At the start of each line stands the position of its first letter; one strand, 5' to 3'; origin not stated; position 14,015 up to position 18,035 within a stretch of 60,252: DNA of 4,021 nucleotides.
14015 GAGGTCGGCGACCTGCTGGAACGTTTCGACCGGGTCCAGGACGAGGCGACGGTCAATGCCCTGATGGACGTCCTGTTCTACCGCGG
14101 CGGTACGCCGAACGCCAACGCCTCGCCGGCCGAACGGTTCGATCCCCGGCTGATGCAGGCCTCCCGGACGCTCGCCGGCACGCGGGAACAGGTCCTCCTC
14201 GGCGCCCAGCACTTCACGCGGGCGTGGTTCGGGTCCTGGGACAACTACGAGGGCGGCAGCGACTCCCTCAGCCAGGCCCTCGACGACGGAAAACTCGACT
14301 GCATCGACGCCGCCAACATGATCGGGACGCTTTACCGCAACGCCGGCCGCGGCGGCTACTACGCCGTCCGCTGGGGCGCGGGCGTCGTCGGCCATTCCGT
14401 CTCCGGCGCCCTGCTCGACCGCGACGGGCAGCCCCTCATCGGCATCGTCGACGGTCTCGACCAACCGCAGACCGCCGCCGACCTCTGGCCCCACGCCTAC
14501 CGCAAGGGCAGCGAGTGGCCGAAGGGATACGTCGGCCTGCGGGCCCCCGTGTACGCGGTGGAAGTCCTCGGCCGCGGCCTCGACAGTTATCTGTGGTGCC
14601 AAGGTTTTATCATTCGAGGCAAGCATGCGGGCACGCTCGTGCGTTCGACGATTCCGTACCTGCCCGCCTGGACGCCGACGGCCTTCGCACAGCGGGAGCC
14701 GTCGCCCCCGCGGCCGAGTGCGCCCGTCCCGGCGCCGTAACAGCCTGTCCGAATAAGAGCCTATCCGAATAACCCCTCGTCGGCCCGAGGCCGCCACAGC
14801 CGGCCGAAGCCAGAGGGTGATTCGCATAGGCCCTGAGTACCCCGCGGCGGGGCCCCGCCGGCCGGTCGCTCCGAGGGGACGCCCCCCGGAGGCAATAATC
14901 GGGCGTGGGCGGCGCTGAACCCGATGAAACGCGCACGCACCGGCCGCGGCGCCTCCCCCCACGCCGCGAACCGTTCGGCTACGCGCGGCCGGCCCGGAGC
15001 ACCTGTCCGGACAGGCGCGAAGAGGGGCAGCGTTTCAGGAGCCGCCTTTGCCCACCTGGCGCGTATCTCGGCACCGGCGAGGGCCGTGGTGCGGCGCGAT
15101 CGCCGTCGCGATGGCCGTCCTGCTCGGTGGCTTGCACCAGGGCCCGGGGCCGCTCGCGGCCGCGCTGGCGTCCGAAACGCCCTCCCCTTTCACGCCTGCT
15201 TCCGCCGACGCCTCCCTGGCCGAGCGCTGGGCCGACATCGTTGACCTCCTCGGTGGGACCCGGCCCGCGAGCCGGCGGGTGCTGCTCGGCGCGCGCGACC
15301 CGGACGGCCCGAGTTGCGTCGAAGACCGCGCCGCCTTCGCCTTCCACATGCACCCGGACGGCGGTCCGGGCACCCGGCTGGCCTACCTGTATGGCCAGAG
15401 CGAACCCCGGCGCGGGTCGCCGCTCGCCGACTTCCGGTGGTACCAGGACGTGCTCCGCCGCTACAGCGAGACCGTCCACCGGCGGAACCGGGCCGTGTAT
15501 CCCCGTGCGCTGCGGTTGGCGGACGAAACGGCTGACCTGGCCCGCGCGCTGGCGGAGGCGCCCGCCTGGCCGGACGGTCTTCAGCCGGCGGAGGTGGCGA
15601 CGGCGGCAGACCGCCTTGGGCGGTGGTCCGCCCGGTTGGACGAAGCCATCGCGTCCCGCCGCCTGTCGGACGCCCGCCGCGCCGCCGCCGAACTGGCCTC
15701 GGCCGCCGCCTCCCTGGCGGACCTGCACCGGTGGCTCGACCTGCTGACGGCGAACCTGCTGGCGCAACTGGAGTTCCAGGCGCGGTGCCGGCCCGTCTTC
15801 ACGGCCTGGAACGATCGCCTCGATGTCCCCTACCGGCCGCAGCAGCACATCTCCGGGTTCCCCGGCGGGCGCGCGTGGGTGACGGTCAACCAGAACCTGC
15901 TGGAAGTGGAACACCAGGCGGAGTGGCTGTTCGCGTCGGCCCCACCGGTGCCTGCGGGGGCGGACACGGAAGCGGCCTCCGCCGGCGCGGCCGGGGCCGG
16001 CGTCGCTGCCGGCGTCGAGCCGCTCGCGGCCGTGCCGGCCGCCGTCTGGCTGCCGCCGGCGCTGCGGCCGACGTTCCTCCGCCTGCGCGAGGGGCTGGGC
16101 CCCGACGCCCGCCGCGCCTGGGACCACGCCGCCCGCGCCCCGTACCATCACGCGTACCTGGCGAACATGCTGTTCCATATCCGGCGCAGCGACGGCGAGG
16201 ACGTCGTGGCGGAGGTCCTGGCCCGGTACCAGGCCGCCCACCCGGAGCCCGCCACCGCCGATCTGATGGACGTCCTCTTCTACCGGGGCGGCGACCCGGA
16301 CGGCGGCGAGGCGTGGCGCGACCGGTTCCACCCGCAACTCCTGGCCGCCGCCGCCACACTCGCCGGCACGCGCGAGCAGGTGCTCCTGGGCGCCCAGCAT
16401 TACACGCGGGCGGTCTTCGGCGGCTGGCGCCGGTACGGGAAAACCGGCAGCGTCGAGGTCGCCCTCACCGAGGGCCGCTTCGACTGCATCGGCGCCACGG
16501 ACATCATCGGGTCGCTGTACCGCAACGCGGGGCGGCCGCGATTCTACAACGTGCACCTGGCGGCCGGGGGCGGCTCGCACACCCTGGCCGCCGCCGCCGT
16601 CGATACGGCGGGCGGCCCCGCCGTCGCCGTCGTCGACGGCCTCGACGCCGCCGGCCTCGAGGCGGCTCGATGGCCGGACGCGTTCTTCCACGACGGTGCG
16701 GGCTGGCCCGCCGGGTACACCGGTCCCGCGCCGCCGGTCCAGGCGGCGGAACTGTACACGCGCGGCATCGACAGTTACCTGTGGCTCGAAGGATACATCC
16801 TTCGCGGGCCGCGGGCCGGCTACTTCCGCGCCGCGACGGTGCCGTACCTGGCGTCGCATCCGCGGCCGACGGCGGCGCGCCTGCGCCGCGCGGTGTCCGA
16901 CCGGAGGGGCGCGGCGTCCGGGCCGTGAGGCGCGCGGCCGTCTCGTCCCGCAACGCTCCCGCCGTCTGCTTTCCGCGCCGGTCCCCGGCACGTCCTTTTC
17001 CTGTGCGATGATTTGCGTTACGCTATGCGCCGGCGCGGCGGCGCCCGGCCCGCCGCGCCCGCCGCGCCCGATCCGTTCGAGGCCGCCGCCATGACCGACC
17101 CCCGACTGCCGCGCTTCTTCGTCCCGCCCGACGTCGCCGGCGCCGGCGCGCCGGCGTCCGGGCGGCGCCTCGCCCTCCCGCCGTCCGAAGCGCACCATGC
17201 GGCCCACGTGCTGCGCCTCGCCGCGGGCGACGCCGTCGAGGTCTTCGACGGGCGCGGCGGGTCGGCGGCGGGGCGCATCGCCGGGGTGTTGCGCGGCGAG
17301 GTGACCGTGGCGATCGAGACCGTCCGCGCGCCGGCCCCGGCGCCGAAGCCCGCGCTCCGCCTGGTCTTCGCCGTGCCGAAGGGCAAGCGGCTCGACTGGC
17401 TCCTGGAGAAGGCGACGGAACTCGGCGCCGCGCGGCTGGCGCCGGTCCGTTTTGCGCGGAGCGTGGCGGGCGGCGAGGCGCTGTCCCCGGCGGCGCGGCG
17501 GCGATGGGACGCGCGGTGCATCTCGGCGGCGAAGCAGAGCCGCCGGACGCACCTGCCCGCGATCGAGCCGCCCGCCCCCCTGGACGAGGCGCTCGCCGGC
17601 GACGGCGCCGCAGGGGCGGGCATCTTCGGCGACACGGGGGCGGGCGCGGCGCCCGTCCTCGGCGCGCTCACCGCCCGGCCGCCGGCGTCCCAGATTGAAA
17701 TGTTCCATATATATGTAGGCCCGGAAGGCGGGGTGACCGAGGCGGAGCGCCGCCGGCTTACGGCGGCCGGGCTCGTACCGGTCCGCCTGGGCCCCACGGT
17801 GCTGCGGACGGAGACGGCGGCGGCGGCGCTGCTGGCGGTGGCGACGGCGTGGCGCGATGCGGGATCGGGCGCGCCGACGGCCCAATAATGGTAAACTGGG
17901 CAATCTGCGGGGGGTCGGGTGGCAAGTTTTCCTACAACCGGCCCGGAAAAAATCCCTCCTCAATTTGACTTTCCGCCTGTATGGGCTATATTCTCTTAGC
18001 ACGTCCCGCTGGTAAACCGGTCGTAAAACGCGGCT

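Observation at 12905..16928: Tandem paralogous secreted proteins of unknown family with a putative transglutaminase/papain-like Cys-His-Asp core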

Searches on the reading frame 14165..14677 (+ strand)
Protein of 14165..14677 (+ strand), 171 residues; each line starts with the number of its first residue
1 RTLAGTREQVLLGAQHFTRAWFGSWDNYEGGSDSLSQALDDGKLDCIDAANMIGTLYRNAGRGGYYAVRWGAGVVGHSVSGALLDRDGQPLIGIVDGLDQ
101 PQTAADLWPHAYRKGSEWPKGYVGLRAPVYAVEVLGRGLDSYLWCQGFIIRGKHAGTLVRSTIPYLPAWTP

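Call 48: predict_structure(alignment_id=A2)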
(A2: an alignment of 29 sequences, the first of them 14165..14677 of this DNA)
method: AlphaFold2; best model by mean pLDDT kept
length: 171 residues; sequences in the alignment: 29
mean_pLDDT: 82.1   pTM: 0.76
mean pLDDT of the five models: 82.1, 80.6, 78.0, 76.7, 74.8
residues with pLDDT >= 90: 71; 70-90: 63; 50-70: 26; < 50: 11
segments of 3 or more residues with pLDDT < 50: 139-147
pLDDT, mean of each block of 10 residues (from residue 1): 91 96 88 86 92 93 90 90 91 93 91 78 86 72 45 59 58 47
secondary structure, 60 per line:
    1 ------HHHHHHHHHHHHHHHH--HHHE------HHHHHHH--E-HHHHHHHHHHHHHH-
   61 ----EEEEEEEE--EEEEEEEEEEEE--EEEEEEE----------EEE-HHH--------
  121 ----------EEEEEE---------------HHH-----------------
elements in order: H7-22 H35-41 H46-59 E65-72 E75-86 E89-95 E106-108 E131-136
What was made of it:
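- On Transglutaminase-like / papain-like cysteine peptidase superfamily: The domain-only model has the same topology (call 48).
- Domain-only model: pLDDT 82 (call 48).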

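Call 50: fold_search(model_id=the predicted structure, library=pdb)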
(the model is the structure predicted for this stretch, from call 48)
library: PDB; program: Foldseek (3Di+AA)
matches with E <= 10: 618; with E <= 0.001: 0
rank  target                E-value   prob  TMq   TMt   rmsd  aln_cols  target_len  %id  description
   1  4u65_E                3.5e-03  1.00  0.44  0.42   5.6       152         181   19  Structure of the periplasmic output domain of the Legionella pneumophila LapD ortholog CdgS9 in complex with Pseudomon (released 2014-08-13)
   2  4fgp_A                3.9e-03  1.00  0.40  0.37   5.1       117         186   18  Legionella pneumophila LapG (EGTA-treated) (released 2012-06-20)
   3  4fgo                  3.9e-03  1.00  0.40  0.38   5.2       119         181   17  Legionella pneumophila LapG (calcium-bound) (released 2012-06-20)
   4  4fgq_A                4.5e-03  1.00  0.41  0.39   3.9       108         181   19  Legionella pneumophila LapG (released 2012-06-20)
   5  4fgp_B                5.0e-03  1.00  0.40  0.37   5.1       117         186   18  Legionella pneumophila LapG (EGTA-treated) (released 2012-06-20)
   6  4fgq_B                5.3e-03  1.00  0.41  0.38   4.0       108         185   19  Legionella pneumophila LapG (released 2012-06-20)
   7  3isr_A                2.5e-02  0.75  0.33  0.21  13.9       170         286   15  The Crystal Structure of a Putative Cysteine Protease from Cytophaga hutchinsonii to 1.9A (released 2009-09-08)
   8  3isr_B                2.7e-02  0.57  0.30  0.19  14.4       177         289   15  The Crystal Structure of a Putative Cysteine Protease from Cytophaga hutchinsonii to 1.9A (released 2009-09-08)
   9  7pjo_AAA              4.6e-02  0.91  0.35  0.28   8.0       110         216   14  Crystal form 3 of CPR-C4: a cysteine protease from the Candidate Phyla Radiation (released 2022-07-06)
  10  9y6s_8G               4.9e-02  0.93  0.37  0.12   7.0       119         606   21  96-nm repeat of the Leishmania tarentolae doublet microtubule (released 2025-12-17)
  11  7ob6_B                6.6e-02  0.85  0.33  0.27   6.2       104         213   14  CPR-C4 - a conserved novel protease from the Candidate Phyla Radiation (released 2022-04-27)
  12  9e5c_1m               7.5e-02  0.84  0.33  0.14   9.5       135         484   17  Cryo-EM structure of 96 nm repeat of microtubule doublet from T. brucei flagellum (released 2025-03-12)
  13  7pjo_BBB              8.0e-02  0.87  0.36  0.29   7.8       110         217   14  Crystal form 3 of CPR-C4: a cysteine protease from the Candidate Phyla Radiation (released 2022-07-06)
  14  7ob6_A                9.0e-02  0.85  0.35  0.28   6.4       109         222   15  CPR-C4 - a conserved novel protease from the Candidate Phyla Radiation (released 2022-04-27)
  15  7ob7                  1.0e-01  0.94  0.39  0.32   4.7       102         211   11  CPR-C4 - novel protease from the Candidate Phyla Radiation (CPR) (released 2022-04-27)
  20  4xz7_B                1.2e-01  0.57  0.31  0.16   7.8       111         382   16  Crystal structure of a TGase (released 2015-06-24)
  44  9crn                  4.5e-01  0.60  0.38  0.20   4.5       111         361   12  Crystal structure of Streptococcus pyogenes TglA (released 2024-08-14)
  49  4xz7_A                5.1e-01  0.60  0.38  0.19   5.3       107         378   16  Crystal structure of a TGase (released 2015-06-24)
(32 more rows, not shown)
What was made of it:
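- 14267..14671 (+): P1 transglutaminase-like alpha+beta catalytic domain, residues 455-589. Foldseek with the domain alone hits LapG at E 3.5e-3, probability 1.00, TM 0.40-0.44, followed by 3isr, CPR-C4, VASH1/2, TGase, menin and XPC (call 50).
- On Transglutaminase-like / papain-like cysteine peptidase superfamily: Foldseek against the PDB returns LapG, 3isr, CPR-C4, VASH1/2, MOA, TGase, menin and XPC as the top hits, with the best at E 3.5e-3 and probability 1.00 (call 50).
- Closest known: LapG / BTLCP family. Same: Best structural match of the catalytic domain: probability 1.00, TM 0.40-0.44, 17-19% identity (call 50).
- Closest known: LapG / BTLCP family. Different: LapG is a single domain of about 180-190 residues in the solved chains (call 50), whereas P1 and P2 add a helical domain of about 400 residues.
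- Next come 3isr, CPR-C4, VASH1/2, MOA, TGase 4xz7, menin and XPC (call 50). Foldseek E-values are modest (about 4e-3) and TM-scores are below 0.5 (call 50). Transglutaminases (4xz7, TglA 9crn) are among the Foldseek hits (call 50). The best-scoring structural neighbours are all hydrolases: LapG, 3isr, CPR-C4 and the vasohibins (call 50). LapG is the top structural hit (call 50).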

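Call 52: search_solved_structures(query=A2, max_evalue=10, show_alignments=5)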
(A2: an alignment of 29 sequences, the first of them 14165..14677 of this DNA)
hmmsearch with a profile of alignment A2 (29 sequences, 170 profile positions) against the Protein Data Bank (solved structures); distinct sequences matched with E-value up to 10: 6.
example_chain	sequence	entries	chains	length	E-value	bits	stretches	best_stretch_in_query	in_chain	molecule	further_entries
5y6p_B2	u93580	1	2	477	0.41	13.3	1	68-160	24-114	LRC2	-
9j6i_A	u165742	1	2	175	0.76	12.4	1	25-132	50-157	Abscisic acid receptor PYL1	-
3kay_A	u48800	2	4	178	0.79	12.4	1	25-132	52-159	Putative uncharacterized protein At5g46790 | Abscisic acid receptor PYL1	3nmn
3jrq_B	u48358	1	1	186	0.9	12.2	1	25-132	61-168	Putative uncharacterized protein At5g46790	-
3kdj_A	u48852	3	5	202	0.98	12.1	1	25-133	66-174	Putative uncharacterized protein At5g46790 | Abscisic acid receptor PYL1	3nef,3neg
3jrs_A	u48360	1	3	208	1.2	11.8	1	25-132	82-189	Putative uncharacterized protein At5g46790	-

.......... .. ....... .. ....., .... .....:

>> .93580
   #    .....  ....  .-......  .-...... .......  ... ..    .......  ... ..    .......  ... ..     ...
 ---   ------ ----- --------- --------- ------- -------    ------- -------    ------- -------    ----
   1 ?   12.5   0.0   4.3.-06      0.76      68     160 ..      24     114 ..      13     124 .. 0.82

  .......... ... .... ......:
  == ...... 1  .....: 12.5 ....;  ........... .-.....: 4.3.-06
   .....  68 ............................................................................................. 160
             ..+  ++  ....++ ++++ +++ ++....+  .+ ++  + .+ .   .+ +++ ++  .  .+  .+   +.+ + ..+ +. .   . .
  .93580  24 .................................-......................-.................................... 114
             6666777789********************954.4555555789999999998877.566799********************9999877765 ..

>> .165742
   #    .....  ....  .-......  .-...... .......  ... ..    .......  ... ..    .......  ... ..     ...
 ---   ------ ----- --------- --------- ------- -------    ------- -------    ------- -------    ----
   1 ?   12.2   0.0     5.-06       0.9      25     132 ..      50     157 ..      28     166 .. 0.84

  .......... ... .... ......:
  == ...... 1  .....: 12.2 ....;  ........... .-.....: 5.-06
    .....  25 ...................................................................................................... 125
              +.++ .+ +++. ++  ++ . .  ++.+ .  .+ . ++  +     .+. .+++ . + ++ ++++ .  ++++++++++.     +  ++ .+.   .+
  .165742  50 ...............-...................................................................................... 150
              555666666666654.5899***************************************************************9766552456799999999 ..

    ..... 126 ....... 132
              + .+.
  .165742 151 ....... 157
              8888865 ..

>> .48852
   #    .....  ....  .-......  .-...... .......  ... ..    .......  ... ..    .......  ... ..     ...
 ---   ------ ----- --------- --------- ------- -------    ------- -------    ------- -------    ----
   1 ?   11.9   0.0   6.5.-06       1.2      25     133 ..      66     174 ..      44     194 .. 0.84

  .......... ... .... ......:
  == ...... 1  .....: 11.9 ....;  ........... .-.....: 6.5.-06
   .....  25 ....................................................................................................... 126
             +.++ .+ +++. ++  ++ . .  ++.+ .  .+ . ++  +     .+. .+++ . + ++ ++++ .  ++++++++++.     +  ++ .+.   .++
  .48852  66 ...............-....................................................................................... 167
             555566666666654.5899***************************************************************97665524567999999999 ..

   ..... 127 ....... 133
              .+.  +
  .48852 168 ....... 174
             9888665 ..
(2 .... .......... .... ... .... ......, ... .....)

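Call 56: fold_search(model_id=the predicted structure, library=viral)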
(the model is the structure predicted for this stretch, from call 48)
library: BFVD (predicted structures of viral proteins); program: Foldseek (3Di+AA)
matches with E <= 10: 659; with E <= 0.001: 0
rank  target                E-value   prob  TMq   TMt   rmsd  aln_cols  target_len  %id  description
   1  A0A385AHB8            4.4e-03  0.98  0.37  0.06  12.1       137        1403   22  Prominin [Methanobacterium virus Drs3]
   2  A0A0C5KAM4            1.9e-02  0.90  0.30  0.36   6.6       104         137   10  (no name in the UniProt tables at hand)
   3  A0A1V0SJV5            3.6e-02  0.77  0.30  0.30   6.8       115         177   11  Uncharacterized protein [Klosneuvirus KNV1]
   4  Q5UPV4                3.8e-02  0.96  0.40  0.35   6.7       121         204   13  Uncharacterized acetyltransferase L280 [Acanthamoeba polyphaga mimivirus]
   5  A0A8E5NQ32            4.3e-02  0.87  0.33  0.37   5.3       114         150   11  (no name in the UniProt tables at hand)
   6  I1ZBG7                4.9e-02  0.96  0.38  0.23   5.8       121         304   13  (no name in the UniProt tables at hand)
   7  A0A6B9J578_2          5.5e-02  0.96  0.35  0.09   5.0       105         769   21  (no name in the UniProt tables at hand)
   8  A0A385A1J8            5.8e-02  0.33  0.23  0.23   6.8       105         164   12  (no name in the UniProt tables at hand)
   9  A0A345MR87            6.2e-02  0.91  0.44  0.16   7.9       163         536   11  (no name in the UniProt tables at hand)
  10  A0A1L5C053            6.6e-02  0.07  0.13  0.13  20.4       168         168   12  Uncharacterized protein [Aquamicrobium phage P14]
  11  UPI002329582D         7.9e-02  0.85  0.20  0.44   2.9        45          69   13  (no name look-up for this kind of identifier)
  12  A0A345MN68            7.9e-02  0.77  0.33  0.38   7.0       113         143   12  (no name in the UniProt tables at hand)
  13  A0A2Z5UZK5            9.4e-02  0.54  0.27  0.20  10.1       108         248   18  Uncharacterized protein [Heliothis virescens ascovirus 3j]
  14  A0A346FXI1            1.0e-01  0.84  0.44  0.30   9.0       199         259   10  (no name in the UniProt tables at hand)
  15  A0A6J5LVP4            1.1e-01  0.63  0.32  0.37   8.1       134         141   14  Uncharacterized protein [uncultured Caudovirales phage]
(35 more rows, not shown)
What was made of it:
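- Tried and rejected: Foldseek against the viral BFVD library was uninformative (call 56).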

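Call 75: find_homologous_proteins(query=A4, max_evalue=1)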
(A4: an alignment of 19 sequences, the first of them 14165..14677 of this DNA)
Query A4 (19 sequences): 4924 candidates shared short words with the query, none scored E <= 1.
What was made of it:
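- Tried and rejected: find_homologous_proteins with the C-domain profile A4 returned nothing at all, not even family members (call 75).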

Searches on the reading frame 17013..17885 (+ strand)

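Call 12: search_protein_families(library=pfam, proteins=[window:17013-17885:+], max_evalue=0.001)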
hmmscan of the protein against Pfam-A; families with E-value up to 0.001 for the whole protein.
window:17013-17885:+ (291 aa): 2 families
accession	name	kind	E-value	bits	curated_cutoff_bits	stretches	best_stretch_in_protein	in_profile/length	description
PF04452.19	Methyltrans_RNA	-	2.4e-37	128.5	23.9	1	113-276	4-163/165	RNA methyltransferase domain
PF20260.4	PUA_4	-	1.1e-10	41.9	23.9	1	56-101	2-47/48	RNA methyltransferase PUA domain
